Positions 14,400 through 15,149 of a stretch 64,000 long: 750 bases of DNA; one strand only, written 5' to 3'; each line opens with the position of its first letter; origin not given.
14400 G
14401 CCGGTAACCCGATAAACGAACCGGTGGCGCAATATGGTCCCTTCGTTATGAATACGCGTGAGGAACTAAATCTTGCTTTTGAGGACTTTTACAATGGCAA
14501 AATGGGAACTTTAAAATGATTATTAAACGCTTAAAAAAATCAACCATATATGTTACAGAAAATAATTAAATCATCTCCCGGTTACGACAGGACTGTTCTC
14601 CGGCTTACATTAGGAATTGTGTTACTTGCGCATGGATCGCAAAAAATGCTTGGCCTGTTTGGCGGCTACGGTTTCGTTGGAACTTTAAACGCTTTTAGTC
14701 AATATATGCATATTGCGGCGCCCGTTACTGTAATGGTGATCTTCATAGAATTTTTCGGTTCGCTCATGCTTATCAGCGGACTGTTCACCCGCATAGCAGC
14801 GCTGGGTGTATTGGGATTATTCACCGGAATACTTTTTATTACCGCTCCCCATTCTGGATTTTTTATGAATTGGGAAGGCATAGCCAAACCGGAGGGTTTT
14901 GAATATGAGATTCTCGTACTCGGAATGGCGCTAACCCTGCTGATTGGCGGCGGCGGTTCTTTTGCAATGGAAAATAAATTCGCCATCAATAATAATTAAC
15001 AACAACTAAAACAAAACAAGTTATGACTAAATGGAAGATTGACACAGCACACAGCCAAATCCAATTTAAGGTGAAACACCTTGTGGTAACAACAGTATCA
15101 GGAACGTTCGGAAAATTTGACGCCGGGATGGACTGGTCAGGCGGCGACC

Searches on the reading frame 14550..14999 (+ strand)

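Call 40: search_protein_families(library=pfam, proteins=[window:14550-14999:+], max_evalue=0.0001)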
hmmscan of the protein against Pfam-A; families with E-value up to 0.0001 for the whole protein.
window:14550-14999:+ (149 aa): 2 families
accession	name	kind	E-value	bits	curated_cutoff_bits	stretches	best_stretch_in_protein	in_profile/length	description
PF07681.17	DoxX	-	2.1e-13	51.1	23.6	1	15-97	3-82/85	DoxX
PF07291.16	MauE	-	3.5e-05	24.6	27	1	16-97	7-86/128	Methylamine utilisation protein MauE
